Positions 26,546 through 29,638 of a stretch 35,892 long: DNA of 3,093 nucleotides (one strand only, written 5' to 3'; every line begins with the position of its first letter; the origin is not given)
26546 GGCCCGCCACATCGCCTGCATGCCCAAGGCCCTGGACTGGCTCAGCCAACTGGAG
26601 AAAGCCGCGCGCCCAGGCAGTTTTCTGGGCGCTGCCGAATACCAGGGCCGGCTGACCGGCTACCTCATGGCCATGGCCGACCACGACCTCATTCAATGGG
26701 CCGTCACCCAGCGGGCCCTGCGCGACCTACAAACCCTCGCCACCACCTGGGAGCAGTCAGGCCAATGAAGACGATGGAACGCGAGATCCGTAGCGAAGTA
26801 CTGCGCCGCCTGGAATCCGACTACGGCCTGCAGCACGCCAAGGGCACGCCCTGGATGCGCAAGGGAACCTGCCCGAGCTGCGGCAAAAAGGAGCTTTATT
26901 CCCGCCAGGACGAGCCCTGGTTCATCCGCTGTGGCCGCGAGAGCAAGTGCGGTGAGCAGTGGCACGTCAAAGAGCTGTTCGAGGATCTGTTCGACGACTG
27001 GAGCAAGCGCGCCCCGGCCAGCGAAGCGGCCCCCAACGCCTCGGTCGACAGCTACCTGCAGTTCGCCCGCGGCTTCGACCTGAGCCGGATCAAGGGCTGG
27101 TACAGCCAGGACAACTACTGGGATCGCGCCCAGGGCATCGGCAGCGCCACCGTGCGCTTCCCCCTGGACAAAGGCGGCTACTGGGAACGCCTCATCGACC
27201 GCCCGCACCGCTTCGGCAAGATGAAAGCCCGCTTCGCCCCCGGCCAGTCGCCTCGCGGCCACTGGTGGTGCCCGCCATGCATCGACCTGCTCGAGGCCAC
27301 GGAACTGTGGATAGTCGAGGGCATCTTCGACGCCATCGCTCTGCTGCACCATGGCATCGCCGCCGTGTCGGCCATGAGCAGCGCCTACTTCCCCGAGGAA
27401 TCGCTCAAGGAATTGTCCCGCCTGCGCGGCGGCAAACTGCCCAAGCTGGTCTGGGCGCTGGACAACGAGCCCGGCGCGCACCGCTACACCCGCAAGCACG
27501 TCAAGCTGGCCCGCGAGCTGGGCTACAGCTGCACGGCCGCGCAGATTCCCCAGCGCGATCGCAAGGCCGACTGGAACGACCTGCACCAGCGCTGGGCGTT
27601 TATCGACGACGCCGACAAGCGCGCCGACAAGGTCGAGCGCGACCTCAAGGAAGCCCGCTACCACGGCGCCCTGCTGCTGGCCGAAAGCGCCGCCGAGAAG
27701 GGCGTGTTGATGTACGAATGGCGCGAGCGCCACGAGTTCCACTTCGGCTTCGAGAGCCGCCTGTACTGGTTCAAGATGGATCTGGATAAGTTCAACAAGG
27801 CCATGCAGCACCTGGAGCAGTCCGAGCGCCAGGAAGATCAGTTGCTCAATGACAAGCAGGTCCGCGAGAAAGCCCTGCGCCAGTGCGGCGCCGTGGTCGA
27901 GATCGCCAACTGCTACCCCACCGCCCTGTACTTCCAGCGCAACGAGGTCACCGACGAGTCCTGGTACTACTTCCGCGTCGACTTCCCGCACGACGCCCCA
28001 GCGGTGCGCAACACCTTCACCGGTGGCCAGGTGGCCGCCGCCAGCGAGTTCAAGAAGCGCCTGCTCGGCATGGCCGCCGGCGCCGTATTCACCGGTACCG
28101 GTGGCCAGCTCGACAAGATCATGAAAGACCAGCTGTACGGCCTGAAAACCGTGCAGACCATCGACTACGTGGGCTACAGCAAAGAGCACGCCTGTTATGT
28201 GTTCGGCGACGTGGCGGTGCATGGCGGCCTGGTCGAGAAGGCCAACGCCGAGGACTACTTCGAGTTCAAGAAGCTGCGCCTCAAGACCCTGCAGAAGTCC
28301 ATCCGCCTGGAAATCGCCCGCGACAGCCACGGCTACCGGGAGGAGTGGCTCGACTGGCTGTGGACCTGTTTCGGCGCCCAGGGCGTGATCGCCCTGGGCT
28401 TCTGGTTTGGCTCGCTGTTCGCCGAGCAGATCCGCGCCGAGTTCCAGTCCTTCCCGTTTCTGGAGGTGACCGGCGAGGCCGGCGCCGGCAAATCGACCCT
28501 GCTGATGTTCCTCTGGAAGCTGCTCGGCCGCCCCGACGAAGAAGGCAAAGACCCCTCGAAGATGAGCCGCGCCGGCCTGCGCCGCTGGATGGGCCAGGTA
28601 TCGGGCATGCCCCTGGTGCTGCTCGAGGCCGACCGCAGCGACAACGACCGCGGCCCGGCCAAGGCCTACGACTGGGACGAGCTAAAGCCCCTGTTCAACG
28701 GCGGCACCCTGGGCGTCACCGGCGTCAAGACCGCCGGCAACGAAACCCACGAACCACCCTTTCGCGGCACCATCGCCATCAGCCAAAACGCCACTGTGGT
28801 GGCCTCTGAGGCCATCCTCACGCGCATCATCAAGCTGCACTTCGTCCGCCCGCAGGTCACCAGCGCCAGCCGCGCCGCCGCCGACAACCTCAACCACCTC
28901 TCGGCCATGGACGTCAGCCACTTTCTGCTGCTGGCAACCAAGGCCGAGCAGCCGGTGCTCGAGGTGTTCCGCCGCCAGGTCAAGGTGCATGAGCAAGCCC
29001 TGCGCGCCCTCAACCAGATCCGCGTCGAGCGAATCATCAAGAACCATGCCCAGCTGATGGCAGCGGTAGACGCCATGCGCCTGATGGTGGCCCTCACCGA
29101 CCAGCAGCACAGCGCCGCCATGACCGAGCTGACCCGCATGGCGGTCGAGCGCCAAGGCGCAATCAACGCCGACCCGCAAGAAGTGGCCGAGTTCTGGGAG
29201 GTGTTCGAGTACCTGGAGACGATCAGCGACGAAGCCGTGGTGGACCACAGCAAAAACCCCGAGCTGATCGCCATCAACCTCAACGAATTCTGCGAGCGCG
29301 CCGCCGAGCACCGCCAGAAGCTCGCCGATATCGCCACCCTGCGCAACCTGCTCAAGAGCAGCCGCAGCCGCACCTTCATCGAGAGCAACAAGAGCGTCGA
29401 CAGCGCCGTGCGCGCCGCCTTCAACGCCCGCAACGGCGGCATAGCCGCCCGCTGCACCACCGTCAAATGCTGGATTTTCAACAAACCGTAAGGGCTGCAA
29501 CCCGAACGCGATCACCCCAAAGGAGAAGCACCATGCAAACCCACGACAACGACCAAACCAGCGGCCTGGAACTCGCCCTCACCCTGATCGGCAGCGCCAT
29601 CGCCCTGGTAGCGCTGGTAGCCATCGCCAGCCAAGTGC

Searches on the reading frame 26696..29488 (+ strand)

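Call 15: search_protein_families(library=pfam, proteins=[window:26696-29488:+], max_evalue=0.001)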
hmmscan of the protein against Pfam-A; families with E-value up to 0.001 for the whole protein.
window:26696-29488:+ (931 aa): 2 families
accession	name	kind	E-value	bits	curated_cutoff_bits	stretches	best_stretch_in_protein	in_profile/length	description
PF13155.12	Toprim_2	-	2e-09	38.1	22.1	1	205-296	1-87/88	Toprim-like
PF13362.12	Toprim_3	-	0.00069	20.5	27.2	0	204-299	2-91/95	Toprim domain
